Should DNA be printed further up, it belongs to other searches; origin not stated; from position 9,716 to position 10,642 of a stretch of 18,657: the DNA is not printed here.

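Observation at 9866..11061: Tightly coupled three-gene operon: acidic 78-aa protein, 106-aa protein, 208-aa multi-pass membrane protein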

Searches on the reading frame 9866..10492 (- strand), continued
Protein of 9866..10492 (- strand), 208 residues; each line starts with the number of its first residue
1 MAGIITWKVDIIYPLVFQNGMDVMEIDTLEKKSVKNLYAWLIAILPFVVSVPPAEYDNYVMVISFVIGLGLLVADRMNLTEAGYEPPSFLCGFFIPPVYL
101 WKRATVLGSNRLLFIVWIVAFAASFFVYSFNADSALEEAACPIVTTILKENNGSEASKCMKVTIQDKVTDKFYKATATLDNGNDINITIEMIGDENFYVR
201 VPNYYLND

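Call 83: search_protein_representatives(alignment_id=A1)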
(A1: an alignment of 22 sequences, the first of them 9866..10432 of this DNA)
Query: 22 sequences, 196 profile positions. Proteins with E-value up to 0.001 (for the whole library): 1561; up to 1e-10: 580; up to 1e-30: 61. The best 150 are listed.
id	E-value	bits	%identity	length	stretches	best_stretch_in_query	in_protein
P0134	9.8e-66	237.4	-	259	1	18-193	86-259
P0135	6.4e-59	215.2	-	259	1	14-193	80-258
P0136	1.0e-58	214.5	-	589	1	5-192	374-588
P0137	1.9e-58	213.6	-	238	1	11-193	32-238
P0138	5.5e-57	208.9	-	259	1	17-192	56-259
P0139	1.9e-56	207.1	-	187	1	13-196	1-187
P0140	6.6e-54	198.8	-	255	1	5-193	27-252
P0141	6.2e-53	195.6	-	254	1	2-193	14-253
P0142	2.2e-52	193.9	-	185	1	21-195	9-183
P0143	2.3e-52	193.8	-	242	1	5-191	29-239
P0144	1.1e-51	191.5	-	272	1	6-191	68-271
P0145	1.0e-50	188.4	-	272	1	17-190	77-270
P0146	2.3e-50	187.3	-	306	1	22-193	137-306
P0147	4.9e-50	186.2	-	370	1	22-193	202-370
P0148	7.8e-50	185.5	-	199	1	25-193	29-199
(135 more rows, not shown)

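Call 84: search_protein_families(library=pfam, alignment_id=A8, max_evalue=0.00001)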
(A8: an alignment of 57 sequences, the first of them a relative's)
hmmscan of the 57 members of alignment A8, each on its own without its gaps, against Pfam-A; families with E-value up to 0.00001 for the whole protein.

A. member 1, L017:330-1043:- (237 aa): 1 family
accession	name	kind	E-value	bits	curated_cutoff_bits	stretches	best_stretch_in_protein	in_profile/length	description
PF11726.14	YagK_YfjJ_C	-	1.2e-16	61.6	25.8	1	58-209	2-168/170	YagK/YfjJ C-terminal domain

B. families by the number of members that match (of 57 scanned): 37 families (the first 25 are shown)
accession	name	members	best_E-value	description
PF13561.12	adh_short_C2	2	8.6e-67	Enoyl-(Acyl carrier protein) reductase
PF00106.31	adh_short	2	2.2e-46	short chain dehydrogenase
PF06149.18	DUF969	1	6.9e-89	Protein of unknown function (DUF969)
PF01266.30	DAO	1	1.5e-69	FAD dependent oxidoreductase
PF07690.21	MFS_1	1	2.1e-61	Major Facilitator Superfamily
PF09423.15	PhoD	1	2.7e-51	PhoD-like phosphatase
PF08482.15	HrpB_C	1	8.3e-50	ATP-dependent helicase C-terminal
PF07661.19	MORN_2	1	1.1e-45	MORN repeat variant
PF00239.26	Resolvase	1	1.3e-36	Resolvase, N terminal domain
PF22558.3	REase-ARP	1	1.6e-31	Restriction Endonuclease associating with ARP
PF05666.17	YcgJ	1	8.8e-28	YcgJ protein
PF16655.11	PhoD_N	1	3.2e-22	PhoD-like phosphatase, N-terminal domain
PF13602.12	ADH_zinc_N_2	1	2.9e-20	Zinc-binding dehydrogenase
PF07510.16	GmrSD_C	1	3.6e-20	GmrSD restriction endonucleases, C-terminal domain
PF18734.6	HEPN_AbiU2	1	1.5e-19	AbiU2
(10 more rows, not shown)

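Call 86: search_protein_families(library=pfam, alignment_id=A9, max_evalue=0.001)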
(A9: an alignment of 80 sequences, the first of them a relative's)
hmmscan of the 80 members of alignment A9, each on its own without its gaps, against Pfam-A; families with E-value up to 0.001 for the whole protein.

A. member 1, P0134 (259 aa): 1 family
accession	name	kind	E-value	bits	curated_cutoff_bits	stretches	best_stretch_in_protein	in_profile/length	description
PF14237.11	GYF_2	-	4.9e-15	55.5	25.8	1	5-54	1-50/50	GYF domain 2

B. families by the number of members that match (of 80 scanned): 27 families (the first 25 are shown)
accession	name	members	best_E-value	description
PF14237.11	GYF_2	55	3.3e-19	GYF domain 2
PF13240.11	Zn_Ribbon_1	5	6.6e-13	zinc-ribbon domain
PF13248.11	Zn_ribbon_3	5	4e-09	zinc-ribbon domain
PF12773.13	DZR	5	1.3e-08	Double zinc ribbon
PF11611.13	DUF4352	3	1.1e-17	Domain of unknown function (DUF4352)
PF25531.1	GYF_ATXR3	2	0.00023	Histone-lysine N-methyltransferase ATXR3, GYF domain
PF13646.12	HEAT_2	1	5.7e-17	HEAT repeats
PF07603.17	Lcl_C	1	1e-16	Lcl C-terminal domain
PF23548.1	Zn_ribbon_FGT1_2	1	1.6e-11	FORGETTER1 second zinc ribbon domain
PF10947.13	DUF2628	1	1.2e-10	Protein of unknown function (DUF2628)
PF25164.1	CoiA_N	1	1.7e-06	Competence protein CoiA, N-terminal domain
PF09723.15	Zn_ribbon_8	1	2.2e-05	Zinc ribbon domain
PF24441.1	DUF7560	1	5.3e-05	Family of unknown function (DUF7560)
PF14803.11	Zn_ribbon_Nudix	1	7.4e-05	Nudix N-terminal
PF13920.12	zf-C3HC4_3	1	0.00011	Zinc finger, C3HC4 type (RING finger)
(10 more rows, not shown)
